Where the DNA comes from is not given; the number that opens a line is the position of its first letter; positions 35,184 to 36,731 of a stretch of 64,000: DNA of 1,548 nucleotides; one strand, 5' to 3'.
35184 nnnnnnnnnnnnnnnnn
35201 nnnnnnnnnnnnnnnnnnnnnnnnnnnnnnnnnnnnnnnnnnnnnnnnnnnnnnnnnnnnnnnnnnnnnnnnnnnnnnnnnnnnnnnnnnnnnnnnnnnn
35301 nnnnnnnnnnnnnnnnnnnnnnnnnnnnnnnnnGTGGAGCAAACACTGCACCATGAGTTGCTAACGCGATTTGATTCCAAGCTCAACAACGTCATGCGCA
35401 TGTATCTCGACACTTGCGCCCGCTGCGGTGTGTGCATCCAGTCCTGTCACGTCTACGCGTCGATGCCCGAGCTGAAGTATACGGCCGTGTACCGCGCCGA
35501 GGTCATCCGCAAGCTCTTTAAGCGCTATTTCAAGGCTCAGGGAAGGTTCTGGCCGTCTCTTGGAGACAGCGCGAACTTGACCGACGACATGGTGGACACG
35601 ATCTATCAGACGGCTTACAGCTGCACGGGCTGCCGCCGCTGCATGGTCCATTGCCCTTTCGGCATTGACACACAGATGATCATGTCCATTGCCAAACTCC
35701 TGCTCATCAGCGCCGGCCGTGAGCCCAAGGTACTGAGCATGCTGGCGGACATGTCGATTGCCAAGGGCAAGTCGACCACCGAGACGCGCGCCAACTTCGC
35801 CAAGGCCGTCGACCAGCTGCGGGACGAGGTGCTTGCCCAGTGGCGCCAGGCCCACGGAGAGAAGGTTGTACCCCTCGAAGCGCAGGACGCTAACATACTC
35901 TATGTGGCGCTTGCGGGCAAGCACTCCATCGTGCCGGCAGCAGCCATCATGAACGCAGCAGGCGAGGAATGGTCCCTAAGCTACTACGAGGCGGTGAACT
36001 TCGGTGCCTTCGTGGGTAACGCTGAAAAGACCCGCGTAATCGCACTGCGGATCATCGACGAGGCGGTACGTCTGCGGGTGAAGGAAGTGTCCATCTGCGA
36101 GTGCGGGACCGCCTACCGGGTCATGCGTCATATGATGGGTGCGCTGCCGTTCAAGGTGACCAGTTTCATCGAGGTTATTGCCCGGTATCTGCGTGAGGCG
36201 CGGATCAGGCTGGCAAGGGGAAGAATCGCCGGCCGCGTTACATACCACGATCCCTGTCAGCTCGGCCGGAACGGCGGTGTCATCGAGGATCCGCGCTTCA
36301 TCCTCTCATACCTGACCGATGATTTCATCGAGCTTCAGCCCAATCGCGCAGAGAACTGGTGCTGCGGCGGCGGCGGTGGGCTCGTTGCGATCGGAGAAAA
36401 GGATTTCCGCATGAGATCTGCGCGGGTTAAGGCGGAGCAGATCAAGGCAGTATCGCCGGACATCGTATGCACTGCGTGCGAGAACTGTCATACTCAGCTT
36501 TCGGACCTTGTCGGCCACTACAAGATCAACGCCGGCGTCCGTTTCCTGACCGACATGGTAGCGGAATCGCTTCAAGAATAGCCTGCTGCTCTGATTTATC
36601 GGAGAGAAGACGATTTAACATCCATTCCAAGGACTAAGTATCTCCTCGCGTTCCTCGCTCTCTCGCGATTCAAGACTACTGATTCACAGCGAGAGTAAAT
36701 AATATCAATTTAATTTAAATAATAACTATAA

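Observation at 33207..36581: MarR-regulated DsrE2-TusA-DsrM/DsrK-like operon without dsrABC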

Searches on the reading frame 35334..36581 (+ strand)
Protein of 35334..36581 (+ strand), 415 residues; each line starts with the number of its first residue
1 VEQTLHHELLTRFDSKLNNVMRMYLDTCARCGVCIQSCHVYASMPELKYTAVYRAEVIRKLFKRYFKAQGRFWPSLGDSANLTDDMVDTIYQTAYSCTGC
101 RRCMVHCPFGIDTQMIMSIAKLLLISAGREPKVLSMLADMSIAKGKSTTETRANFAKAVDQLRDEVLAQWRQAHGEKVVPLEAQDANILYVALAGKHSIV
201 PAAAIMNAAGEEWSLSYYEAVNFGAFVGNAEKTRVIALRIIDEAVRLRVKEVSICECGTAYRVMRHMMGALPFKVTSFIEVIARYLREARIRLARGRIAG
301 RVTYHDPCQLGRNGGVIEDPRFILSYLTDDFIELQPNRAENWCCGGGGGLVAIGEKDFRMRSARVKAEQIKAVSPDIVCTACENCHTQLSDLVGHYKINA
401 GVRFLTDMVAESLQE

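Call 3: search_protein_families(library=pfam, proteins=[window:35334-36581:+], max_evalue=0.01)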
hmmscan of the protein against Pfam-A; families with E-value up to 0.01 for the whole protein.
window:35334-36581:+ (415 aa): 10 families
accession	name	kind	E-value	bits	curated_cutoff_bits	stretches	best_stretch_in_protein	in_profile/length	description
PF02754.22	CCG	-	1.2e-13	51.3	20.6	1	302-389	1-84/85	Cysteine-rich domain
PF13183.11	Fer4_8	-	4.4e-11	43.6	27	1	25-111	2-68/68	4Fe-4S dicluster domain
PF13237.11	Fer4_10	-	1e-07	32.2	25.5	1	91-113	3-22/53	4Fe-4S dicluster domain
PF13534.11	Fer4_17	-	7.1e-07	30.1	22.2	1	28-112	2-61/61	4Fe-4S dicluster domain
PF13187.11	Fer4_9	-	2.1e-06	28.1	27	0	97-114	2-19/52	4Fe-4S dicluster domain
PF12797.12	Fer4_2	-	9.2e-05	22.6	24.5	1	95-109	8-22/22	4Fe-4S binding domain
PF12838.12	Fer4_7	-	0.0001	23.1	27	1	27-111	1-52/52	4Fe-4S dicluster domain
PF14697.11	Fer4_21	-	0.00012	22.6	35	0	94-109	38-53/59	4Fe-4S dicluster domain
PF12837.12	Fer4_6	-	0.0016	18.7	25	1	96-110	8-22/24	4Fe-4S binding domain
PF00037.32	Fer4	-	0.006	16.8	21.1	1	96-110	7-21/24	4Fe-4S binding domain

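Call 4: search_protein_families(library=ncbifam, proteins=[window:35334-36581:+], max_evalue=0.01)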
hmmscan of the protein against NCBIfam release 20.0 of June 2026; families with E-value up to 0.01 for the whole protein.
window:35334-36581:+ (415 aa): 19 families
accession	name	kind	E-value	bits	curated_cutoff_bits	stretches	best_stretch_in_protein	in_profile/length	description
NF045796.1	DsrK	equivalog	3.6e-70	236.8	400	1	18-398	42-425/453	sulfate reduction electron transfer complex DsrMKJOP subunit DsrK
NF045724.1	ferredox_TmcB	equivalog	2e-61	207.9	735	1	18-413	33-428/430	electron transfer complex ferredoxin TmcB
NF045711.1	sulf_resp_HmcF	equivalog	7.6e-57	193.1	750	1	8-411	42-447/457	sulfate respiration complex iron-sulfur protein HmcF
NF004898.0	PRK06259.1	equivalog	1.6e-24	86.4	385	2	271-406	353-481/488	fumarate reductase (CoM/CoB) subunit TfrB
NF045670.1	quin_L_LdhH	equivalog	1e-16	60.4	800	1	270-409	571-705/706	L-lactate dehydrogenase (quinone) large subunit LdhH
NF008369.0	PRK11168.1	equivalog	1.6e-12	47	278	1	227-407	217-397/401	anaerobic glycerol-3-phosphate dehydrogenase subunit C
NF045663.1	diclust_near_Sec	equivalog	1.1e-10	40.2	530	1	253-390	492-619/759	pyridine nucleotide-disulfide oxidoreductase/dicluster-binding protein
NF008434.0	PRK11274.1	equivalog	3.2e-08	32.9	333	1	281-391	285-390/409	glycolate oxidase subunit GlcF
TIGR03379.1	glycerol3P_GlpC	equivalog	2.5e-07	29.8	279.9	1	227-390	213-378/397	anaerobic glycerol-3-phosphate dehydrogenase subunit GlpC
TIGR00273.1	TIGR00273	equivalog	1.3e-05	24.2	444.8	0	22-54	290-321/432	LutB/LldF family L-lactate oxidation iron-sulfur protein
NF041782.1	mnquin_red_QrcC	equivalog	0.0009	19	400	0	88-110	92-114/239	menaquinone reductase iron-sulfur cluster-binding subunit QrcC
NF008134.0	PRK10882.1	equivalog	0.0023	17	263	1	94-111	143-160/329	hydrogenase 2 operon protein HybA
NF045715.1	sulf_resp_HmcB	equivalog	0.0039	16.3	420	1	92-113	134-155/307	sulfate respiration complex iron-sulfur protein HmcB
NF009408.0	PRK12769.1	equivalog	0.0044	15.2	1003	1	88-121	78-111/659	formate-dependent uric acid utilization protein AegA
TIGR03288.1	CoB_CoM_SS_B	equivalog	0.0046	16.3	345.15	1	339-390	188-238/290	CoB--CoM heterodisulfide reductase subunit B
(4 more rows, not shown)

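Call 15: find_homologous_proteins(query=window:35334-36581:+, max_evalue=1e-20)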
Query window:35334-36581:+ (415 aa): 3602 proteins with E <= 1e-20 among 8000 candidates; the best 120 are listed.
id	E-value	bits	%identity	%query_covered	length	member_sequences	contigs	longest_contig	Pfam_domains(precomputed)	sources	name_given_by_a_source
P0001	1.0e-280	948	100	100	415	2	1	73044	PF13534.12,PF02754.22,PF13237.12,PF13183.12,PF13187.12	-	-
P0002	1.5e-273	925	96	100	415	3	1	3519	PF13534.12,PF02754.22,PF13237.12,PF13183.12,PF13187.12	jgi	-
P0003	2.1e-272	921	96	100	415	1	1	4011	PF13534.12,PF02754.22,PF13237.12,PF13183.12,PF13187.12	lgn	-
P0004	5.1e-272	920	95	100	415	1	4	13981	PF13534.12,PF02754.22,PF13237.12,PF13183.12,PF13187.12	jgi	jgi:Fe-S oxidoreductase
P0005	6.3e-272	919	96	100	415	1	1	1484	PF13534.12,PF02754.22,PF13237.12,PF13183.12,PF13187.12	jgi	jgi:Fe-S oxidoreductase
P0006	1.2e-267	905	94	100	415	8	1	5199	PF13534.12,PF02754.22,PF13237.12,PF13183.12,PF13187.12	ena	-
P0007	6.0e-258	873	95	95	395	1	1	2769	PF13534.12,PF02754.22,PF13237.12,PF13183.12,PF13187.12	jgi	jgi:Fe-S oxidoreductase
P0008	2.6e-252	855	88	100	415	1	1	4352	PF13534.12,PF02754.22,PF13237.12,PF13183.12,PF13187.12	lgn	-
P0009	1.1e-251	853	88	100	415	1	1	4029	PF13534.12,PF02754.22,PF13237.12,PF13183.12,PF13187.12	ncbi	-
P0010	3.0e-251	851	88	100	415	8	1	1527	PF13534.12,PF02754.22,PF13237.12,PF13183.12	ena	-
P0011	3.7e-250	848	87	100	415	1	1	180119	PF13534.12,PF02754.22,PF13237.12,PF13183.12,PF13187.12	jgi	jgi:Fe-S oxidoreductase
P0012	4.3e-250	847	87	100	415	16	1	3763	PF12838.13,PF13534.12,PF02754.22,PF13237.12,PF13183.12,PF13187.12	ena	-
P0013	1.4e-249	846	88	100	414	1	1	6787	PF14697.12,PF12797.13,PF13534.12,PF02754.22,PF13237.12,PF13183.12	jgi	jgi:Fe-S oxidoreductase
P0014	1.8e-247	839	87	100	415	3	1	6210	PF13534.12,PF02754.22,PF13237.12,PF13183.12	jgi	jgi:Fe-S oxidoreductase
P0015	3.5e-247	838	86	100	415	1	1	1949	PF13534.12,PF02754.22,PF13237.12,PF13183.12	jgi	jgi:Fe-S oxidoreductase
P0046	3.1e-183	627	64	100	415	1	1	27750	PF12838.13,PF13534.12,PF02754.22,PF13237.12,PF13183.12,PF13187.12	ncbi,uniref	ncbi:(Fe-S)-binding protein [Candidatus Eisenbacteria bacterium]|uniref:(Fe-S)-binding protein n=1 T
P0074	7.3e-180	616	62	100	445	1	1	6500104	PF12797.13,PF00037.33,PF12838.13,PF13534.12,PF02754.22,PF13237.12,PF13183.12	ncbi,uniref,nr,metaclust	ncbi:(Fe-S)-binding protein [Desulfomonile tiedjei]|uniref:Fe-S oxidoreductase n=1 Tax=Desulfomonile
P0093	3.6e-178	611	62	100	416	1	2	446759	PF14697.12,PF12797.13,PF12837.13,PF12838.13,PF13534.12,PF02754.22,PF13237.12,PF13183.12,PF13187.12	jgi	jgi:[DsrC]-trisulfide reductase subunit K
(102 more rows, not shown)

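Call 16: find_encoding_contigs(protein=P0074, flank=6000, max_places=2)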
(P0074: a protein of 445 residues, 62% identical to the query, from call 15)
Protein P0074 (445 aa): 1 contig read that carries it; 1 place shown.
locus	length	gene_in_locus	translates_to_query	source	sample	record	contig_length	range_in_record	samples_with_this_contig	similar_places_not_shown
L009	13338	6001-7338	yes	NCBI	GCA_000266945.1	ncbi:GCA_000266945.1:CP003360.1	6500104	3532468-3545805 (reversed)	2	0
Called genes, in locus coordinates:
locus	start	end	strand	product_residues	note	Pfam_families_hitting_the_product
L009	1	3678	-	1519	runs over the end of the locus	PF00072:Response_reg, PF08447:PAS_3, PF00989:PAS, PF08448:PAS_4, PF13188:PAS_8, PF13426:PAS_9, PF00989:PAS, PF13188:PAS_8, +24 more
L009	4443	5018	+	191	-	PF02635:DsrE, PF13686:DrsE_2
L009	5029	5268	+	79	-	PF01206:TusA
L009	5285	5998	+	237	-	PF02665:Nitrate_red_gam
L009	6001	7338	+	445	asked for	PF00037:Fer4 (faint), PF12797:Fer4_2 (faint), PF12838:Fer4_7 (weak), PF13183:Fer4_8, PF13237:Fer4_10 (faint), PF13534:Fer4_17 (weak), PF02754:CCG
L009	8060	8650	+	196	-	PF00440:TetR_N, PF13977:TetR_C_6 (weak)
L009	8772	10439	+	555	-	PF00501:AMP-binding, PF13193:AMP-binding_C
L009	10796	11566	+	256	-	PF00378:ECH_1, PF16113:ECH_2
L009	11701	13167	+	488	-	PF11794:HpaB_N, PF03241:HpaB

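Call 17: find_encoding_contigs(protein=P0046, flank=6000, max_places=2)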
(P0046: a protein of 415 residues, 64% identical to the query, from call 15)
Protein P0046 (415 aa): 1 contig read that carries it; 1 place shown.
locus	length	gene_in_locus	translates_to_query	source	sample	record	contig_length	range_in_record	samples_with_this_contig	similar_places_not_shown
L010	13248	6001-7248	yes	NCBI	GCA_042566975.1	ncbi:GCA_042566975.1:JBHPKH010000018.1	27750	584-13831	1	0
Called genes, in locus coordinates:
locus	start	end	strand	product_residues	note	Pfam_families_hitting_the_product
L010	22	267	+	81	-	-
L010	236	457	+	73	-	PF07617:DUF1579 (weak)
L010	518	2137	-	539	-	PF13231:PMT_2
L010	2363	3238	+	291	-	PF00535:Glycos_transf_2, PF10111:Glyco_tranf_2_2 (weak), PF13641:Glyco_tranf_2_3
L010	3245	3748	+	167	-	PF04138:GtrA_DPMS_TM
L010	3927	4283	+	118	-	PF01022:HTH_5, PF12802:MarR_2 (weak), PF12840:HTH_20, PF13412:HTH_24 (faint)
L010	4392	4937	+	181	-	PF13686:DrsE_2, PF02635:DsrE (faint)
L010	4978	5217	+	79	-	PF01206:TusA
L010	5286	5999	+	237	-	PF02665:Nitrate_red_gam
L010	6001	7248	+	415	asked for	PF12838:Fer4_7 (faint), PF13187:Fer4_9 (faint), PF13183:Fer4_8, PF13237:Fer4_10 (faint), PF13534:Fer4_17 (weak), PF02754:CCG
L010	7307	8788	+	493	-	PF03349:Toluene_X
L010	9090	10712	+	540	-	PF13860:FlgD_ig (weak)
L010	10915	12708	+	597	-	PF13860:FlgD_ig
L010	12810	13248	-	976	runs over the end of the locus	PF00069:Pkinase, PF07714:PK_Tyr_Ser-Thr, PF24885:TPR_NPHP3, PF13424:TPR_12, PF13424:TPR_12, PF13374:TPR_10, PF13424:TPR_12, PF13374:TPR_10, +22 more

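Call 18: find_encoding_contigs(protein=P0093, flank=6000, max_places=2)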
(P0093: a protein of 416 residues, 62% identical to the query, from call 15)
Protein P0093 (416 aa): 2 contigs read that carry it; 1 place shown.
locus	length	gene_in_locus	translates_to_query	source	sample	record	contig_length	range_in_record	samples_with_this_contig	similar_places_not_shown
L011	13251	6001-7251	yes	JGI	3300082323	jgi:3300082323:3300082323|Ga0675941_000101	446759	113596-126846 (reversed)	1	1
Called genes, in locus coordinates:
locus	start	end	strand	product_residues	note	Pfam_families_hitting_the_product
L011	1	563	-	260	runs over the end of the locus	PF00005:ABC_tran, PF13304:AAA_21 (faint)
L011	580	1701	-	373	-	PF09084:NMT1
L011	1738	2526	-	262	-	PF00528:BPD_transp_1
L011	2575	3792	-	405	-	PF07396:Porin_O_P (faint)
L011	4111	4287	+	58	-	-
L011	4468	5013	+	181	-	PF13686:DrsE_2, PF02635:DsrE (faint)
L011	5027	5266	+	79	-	PF01206:TusA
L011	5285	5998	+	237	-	PF02665:Nitrate_red_gam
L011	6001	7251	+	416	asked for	PF13187:Fer4_9 (faint), PF13237:Fer4_10 (faint), PF14697:Fer4_21 (faint), PF12797:Fer4_2 (faint), PF13183:Fer4_8, PF12838:Fer4_7 (weak), PF13534:Fer4_17 (weak), PF02754:CCG, +1 more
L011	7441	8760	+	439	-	-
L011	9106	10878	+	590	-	PF13581:HATPase_c_2 (faint), PF00989:PAS, PF08448:PAS_4, PF13188:PAS_8 (weak), PF13426:PAS_9 (weak), PF00512:HisKA, PF02518:HATPase_c, PF13589:HATPase_c_3 (faint)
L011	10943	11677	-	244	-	PF13620:CarboxypepD_reg (weak), PF07603:Lcl_C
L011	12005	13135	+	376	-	-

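Call 20: find_related_loci(query=window:35334-36581:+, collection=genome_contigs, flank=6000)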
Query window:35334-36581:+ (415 aa) in genome_contigs; peptide patterns used: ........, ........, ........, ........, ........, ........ (x = any residue, [..] = any of these).
165 stretches matched a pattern; 130 encode a relative of the query (tblastn E <= 1e-3); the best 80 are kept; 80 distinct loci.
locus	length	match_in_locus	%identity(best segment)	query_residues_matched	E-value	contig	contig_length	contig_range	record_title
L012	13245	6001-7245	97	1-415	0e+0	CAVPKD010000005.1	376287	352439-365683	MAG: Nitrospirota bacterium isolate MFD10007.bin.2.19 genome assembly, contig: contig_34239, whole genome shotgun sequen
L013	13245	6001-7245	94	1-415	0e+0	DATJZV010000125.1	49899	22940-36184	MAG TPA_asm: Nitrospirota bacterium isolate SMAG_U15187 k141_4436555, whole genome shotgun sequence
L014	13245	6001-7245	71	1-415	0e+0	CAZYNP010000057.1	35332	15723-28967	MAG TPA_asm: uncultured Cytophagia bacterium isolate binchicken_co274_472 genome assembly, contig: NODE_3092_length_3533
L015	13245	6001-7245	65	1-413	0e+0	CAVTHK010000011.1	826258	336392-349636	MAG: uncultured Spirochaetota bacterium isolate MFD05942.bin.2.64 genome assembly, contig: contig_36328, whole genome sh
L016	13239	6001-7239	64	1-413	0e+0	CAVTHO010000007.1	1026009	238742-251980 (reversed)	MAG: uncultured Spirochaetota bacterium isolate MFD05942.bin.2.325 genome assembly, contig: contig_3547, whole genome sh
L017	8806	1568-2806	63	1-413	2e-180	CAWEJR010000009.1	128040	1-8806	MAG: uncultured delta proteobacterium isolate MFD05942.bin.3.322 genome assembly, contig: contig_13745, whole genome sho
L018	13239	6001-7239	64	1-413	2e-180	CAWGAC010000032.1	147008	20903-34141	MAG: uncultured Spirochaetota bacterium isolate MFD04408.bin.2.124 genome assembly, contig: contig_85068, whole genome s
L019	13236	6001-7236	61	1-413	8e-178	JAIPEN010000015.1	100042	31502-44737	MAG: Desulfarculaceae bacterium isolate Tobar13.5m-G33 Tobar13-5m-C197, whole genome shotgun sequence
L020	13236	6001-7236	60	1-413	2e-177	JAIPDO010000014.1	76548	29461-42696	MAG: Desulfarculaceae bacterium isolate Tobar13.5m-G25 Tobar13-5m-20mill-C79, whole genome shotgun sequence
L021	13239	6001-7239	62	1-413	1e-176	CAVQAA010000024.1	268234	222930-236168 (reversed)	MAG: uncultured Spirochaetota bacterium isolate MFD03726.bin.2.143 genome assembly, contig: contig_66484, whole genome s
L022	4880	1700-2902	63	13-413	0e+0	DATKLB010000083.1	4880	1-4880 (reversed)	MAG TPA_asm: Spirochaetia bacterium isolate SMAG_U14674 k141_1331740, whole genome shotgun sequence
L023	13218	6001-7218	63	8-413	2e-176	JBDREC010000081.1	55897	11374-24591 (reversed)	MAG: Pseudomonadota bacterium isolate MEGAHIT-group-1.295 k141_12935137, whole genome shotgun sequence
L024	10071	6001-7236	61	1-413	6e-176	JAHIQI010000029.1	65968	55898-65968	MAG: Proteobacteria bacterium isolate KR46_Ju.mb.16 KR46_Ju.mb.16_k141_33497, whole genome shotgun sequence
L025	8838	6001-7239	60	1-413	1e-174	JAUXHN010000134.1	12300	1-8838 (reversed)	MAG: Deltaproteobacteria bacterium isolate CSMAG_2956 CSMAG_2956_k119_1206239_length_12300_cov_9.0000, whole genome shot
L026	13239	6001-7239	62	1-413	5e-174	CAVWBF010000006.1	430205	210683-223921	MAG: uncultured Spirochaetota bacterium isolate MFD03726.bin.4.276 genome assembly, contig: contig_22543, whole genome s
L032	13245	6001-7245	60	1-413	1e-172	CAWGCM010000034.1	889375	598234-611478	MAG: uncultured delta proteobacterium isolate MFD03804.bin.2.142 genome assembly, contig: contig_7827, whole genome shot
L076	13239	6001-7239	59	1-413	1e-165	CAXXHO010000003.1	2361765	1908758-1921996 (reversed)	MAG: Treponemataceae bacterium isolate 993fe4e0-e8d4-426d-abe3-fbd43088238e genome assembly, contig: contig_3, whole gen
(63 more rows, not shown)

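Call 29: search_solved_structures(query=window:35334-36581:+, max_evalue=0.001)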
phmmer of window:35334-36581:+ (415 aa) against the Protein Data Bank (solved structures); distinct sequences matched with E-value up to 0.001: 1.
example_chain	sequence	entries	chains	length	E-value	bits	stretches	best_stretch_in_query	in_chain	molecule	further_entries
9ojn_A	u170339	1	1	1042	1e-09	41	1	273-395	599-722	Iron-sulfur-binding reductase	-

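Call 51: search_protein_families(library=pfam, alignment_id=A2, max_evalue=0.001)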
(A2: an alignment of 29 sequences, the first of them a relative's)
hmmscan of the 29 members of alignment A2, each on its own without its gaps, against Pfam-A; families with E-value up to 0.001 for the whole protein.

A. member 1, L010:7307-8788:+ (493 aa): 1 family
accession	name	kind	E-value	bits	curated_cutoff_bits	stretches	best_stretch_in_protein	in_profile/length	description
PF03349.22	Toluene_X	-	4.4e-28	98.4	29.7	1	35-464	24-387/421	Outer membrane protein transport protein (OMPP1/FadL/TodX)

B. families by the number of members that match (of 29 scanned): 22 families
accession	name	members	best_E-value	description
PF03349.22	Toluene_X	20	1.1e-48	Outer membrane protein transport protein (OMPP1/FadL/TodX)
PF10677.15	DUF2490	19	2.4e-10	Protein of unknown function (DUF2490)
PF13505.12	OMP_b-brl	16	3.7e-11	Outer membrane protein beta-barrel domain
PF01389.23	OmpA_membrane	5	1.9e-05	OmpA-like transmembrane domain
PF13609.12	Porin_4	4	2.3e-06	Gram-negative porin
PF17159.10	MASE3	2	1.3e-93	Membrane-associated sensor domain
PF02321.23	OEP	2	5.1e-43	Outer membrane efflux protein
PF07568.18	HisKA_2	2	7.2e-28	Histidine kinase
PF02518.31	HATPase_c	2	1.4e-11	Histidine kinase-, DNA gyrase B-, and HSP90-like ATPase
PF13581.12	HATPase_c_2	2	3.7e-07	Histidine kinase-like ATPase domain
PF07536.20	HWE_HK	2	5.6e-06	HWE histidine kinase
PF21012.3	DUF6850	2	7.5e-05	Family of unknown function (DUF6850)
PF02462.21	Opacity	2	8.9e-05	Opacity family porin protein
PF11854.14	MtrB_PioB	2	0.00014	Putative outer membrane beta-barrel porin, MtrB/PioB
PF10672.15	Methyltrans_SAM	1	8.9e-24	S-adenosylmethionine-dependent methyltransferase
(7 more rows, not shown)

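Call 78: search_protein_families(library=pfam, proteins=[L012:11683-13035:+, L032:9117-10001:-, L023:9039-9494:-, L032:10951-11604:-, L016:9863-10702:+, L016:7284-7829:-, L018:10944-12107:+, L021:3998-4318:+, L032:11850-13184:-, L016:8224-9051:-], max_evalue=0.00001)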
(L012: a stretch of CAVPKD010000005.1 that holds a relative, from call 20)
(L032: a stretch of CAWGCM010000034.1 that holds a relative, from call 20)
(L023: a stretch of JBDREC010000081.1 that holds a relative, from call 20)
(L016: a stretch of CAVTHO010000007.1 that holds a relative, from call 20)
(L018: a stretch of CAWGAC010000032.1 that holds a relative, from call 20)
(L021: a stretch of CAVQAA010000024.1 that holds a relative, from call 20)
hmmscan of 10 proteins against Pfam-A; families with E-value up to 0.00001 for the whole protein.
L012:11683-13035:+ (450 aa): 8 families
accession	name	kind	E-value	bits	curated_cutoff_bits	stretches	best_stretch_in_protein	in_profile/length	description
PF00158.32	Sigma54_activat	-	1.3e-71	240.2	20.2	1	144-310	1-167/168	Sigma-54 interaction domain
PF00072.30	Response_reg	-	2.1e-32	112.1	30.2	1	6-114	1-109/111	Response regulator receiver domain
PF25601.1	AAA_lid_14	-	1.5e-27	95.7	27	1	316-392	1-80/87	AAA+ ATPase lid domain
PF14532.12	Sigma54_activ_2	-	2.2e-19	70.5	25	1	150-315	6-138/138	Sigma-54 interaction domain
PF02954.25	HTH_8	-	8.1e-19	67.5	22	1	406-447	1-42/42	Bacterial regulatory protein, Fis family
PF18024.7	HTH_50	-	2.2e-06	27.7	27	1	407-450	8-50/50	Helix-turn-helix domain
PF07728.20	AAA_5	-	4.3e-06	27.2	22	1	168-288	2-125/139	AAA domain (dynein-related subfamily)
PF00004.35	AAA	-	9.8e-06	26.5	21.2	0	168-286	1-110/131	ATPase family associated with various cellular activities (AAA)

L032:9117-10001:- (294 aa): 12 families
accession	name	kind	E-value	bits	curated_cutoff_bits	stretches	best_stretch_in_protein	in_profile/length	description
PF00515.34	TPR_1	-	1.4e-26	91.6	27.8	2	181-213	1-33/34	Tetratricopeptide repeat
PF13414.12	TPR_11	-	9.4e-22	76.9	26.8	2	222-262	1-41/42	TPR repeat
PF07719.23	TPR_2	-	9.6e-22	75.7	27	1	182-214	2-34/34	Tetratricopeptide repeat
PF13371.12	TPR_9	-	2.6e-17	63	35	2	191-252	5-66/73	Tetratricopeptide repeat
PF13181.12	TPR_8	-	6.9e-16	57.4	25.7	1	181-213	1-33/34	Tetratricopeptide repeat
PF13432.12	TPR_16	-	5.6e-15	55.9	32.7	1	151-213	4-63/65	Tetratricopeptide repeat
PF13431.12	TPR_17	-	7e-14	51.3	24.4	0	204-235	2-33/34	Tetratricopeptide repeat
PF13424.12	TPR_12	-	3.1e-12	46.9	30.1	1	181-244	3-74/77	Tetratricopeptide repeat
PF13374.12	TPR_10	-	5e-08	33.1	27.5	0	180-209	1-30/42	Tetratricopeptide repeat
PF13428.12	TPR_14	-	7.3e-08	32.8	23.5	0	182-221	2-41/44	Tetratricopeptide repeat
PF14559.12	TPR_19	-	1.8e-07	31.8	25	0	193-235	3-45/68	Tetratricopeptide repeat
PF13174.12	TPR_6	-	3.7e-07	30.8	26.3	0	251-274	2-25/33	Tetratricopeptide repeat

L023:9039-9494:- (151 aa): 1 family
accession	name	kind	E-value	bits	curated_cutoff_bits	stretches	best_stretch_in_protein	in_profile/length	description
PF00691.25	OmpA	-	7.6e-17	61.9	27.2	1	47-141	2-98/98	OmpA family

L032:10951-11604:- (217 aa): 1 family
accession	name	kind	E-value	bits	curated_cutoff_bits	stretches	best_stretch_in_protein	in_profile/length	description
PF01476.26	LysM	-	3.8e-13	49.6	20.9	1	169-211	1-42/43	LysM domain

L016:9863-10702:+ (279 aa): 1 family
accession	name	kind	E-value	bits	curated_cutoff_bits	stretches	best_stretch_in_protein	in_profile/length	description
PF00266.25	Aminotran_5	-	1.9e-44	152.6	21.5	1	7-241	1-228/371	Aminotransferase class-V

L016:7284-7829:- (181 aa): 1 family
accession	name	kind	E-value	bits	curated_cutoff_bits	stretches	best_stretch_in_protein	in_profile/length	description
PF12724.12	Flavodoxin_5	-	6.3e-27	95.1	27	1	22-150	1-132/145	Flavodoxin domain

L018:10944-12107:+ (387 aa): 3 families
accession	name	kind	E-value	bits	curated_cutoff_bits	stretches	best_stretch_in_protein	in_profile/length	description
PF02568.20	ThiI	-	2.6e-62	210.4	20.5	1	175-363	1-189/197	Thiamine biosynthesis protein (ThiI)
PF22025.1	ThiI_fer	-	4.9e-18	65.8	25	1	6-75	2-72/72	ThiI ferredoxin-like domain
PF02926.22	THUMP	-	1.8e-13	51.2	20.6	1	82-162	2-82/84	THUMP domain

L021:3998-4318:+ (106 aa): 2 families
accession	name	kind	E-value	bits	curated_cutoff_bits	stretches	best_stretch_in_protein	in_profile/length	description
PF01022.26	HTH_5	-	2.4e-09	37.4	22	1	24-69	2-47/47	Bacterial regulatory protein, arsR family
PF12840.13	HTH_20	-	3e-07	30.7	27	1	21-68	1-49/51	Helix-turn-helix domain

L032:11850-13184:- (444 aa): 1 family
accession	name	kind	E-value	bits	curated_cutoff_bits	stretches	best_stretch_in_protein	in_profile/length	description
PF07690.21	MFS_1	-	1.3e-20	74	33.4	1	2-372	3-342/347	Major Facilitator Superfamily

L016:8224-9051:- (275 aa): 4 families
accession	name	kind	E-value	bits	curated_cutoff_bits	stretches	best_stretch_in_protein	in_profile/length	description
PF10609.15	ParA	-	5.5e-48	164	27.1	1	51-246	6-215/246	NUBPL iron-transfer P-loop NTPase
PF01656.29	CbiA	-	5.2e-15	56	25.4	1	53-249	3-118/125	CobQ/CobB/MinD/ParA nucleotide binding domain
PF13614.12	AAA_31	-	9.4e-08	32.6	27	1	49-92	2-45/177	AAA domain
PF02374.21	ArsA_ATPase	-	1.5e-06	28.1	24.3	0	53-86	5-38/305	Anion-transporting ATPase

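Call 83: search_protein_families(library=ncbifam, proteins=[L009:4443-5018:+, L076:4500-4985:+], max_evalue=0.001)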
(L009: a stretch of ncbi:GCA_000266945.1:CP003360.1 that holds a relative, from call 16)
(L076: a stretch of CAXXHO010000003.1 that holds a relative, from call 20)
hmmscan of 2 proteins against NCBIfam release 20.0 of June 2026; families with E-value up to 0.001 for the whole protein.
L009:4443-5018:+ (191 aa): 1 family
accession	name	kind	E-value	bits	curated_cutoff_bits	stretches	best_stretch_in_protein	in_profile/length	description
NF047629.1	SulfCarrDsrE2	equivalog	2.2e-18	66.9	210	1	34-190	3-158/159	sulfur carrier protein DsrE2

L076:4500-4985:+ (161 aa): 1 family
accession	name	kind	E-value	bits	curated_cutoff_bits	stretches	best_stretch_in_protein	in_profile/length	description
NF047629.1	SulfCarrDsrE2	equivalog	3.7e-18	66.2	210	1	4-161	3-159/159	sulfur carrier protein DsrE2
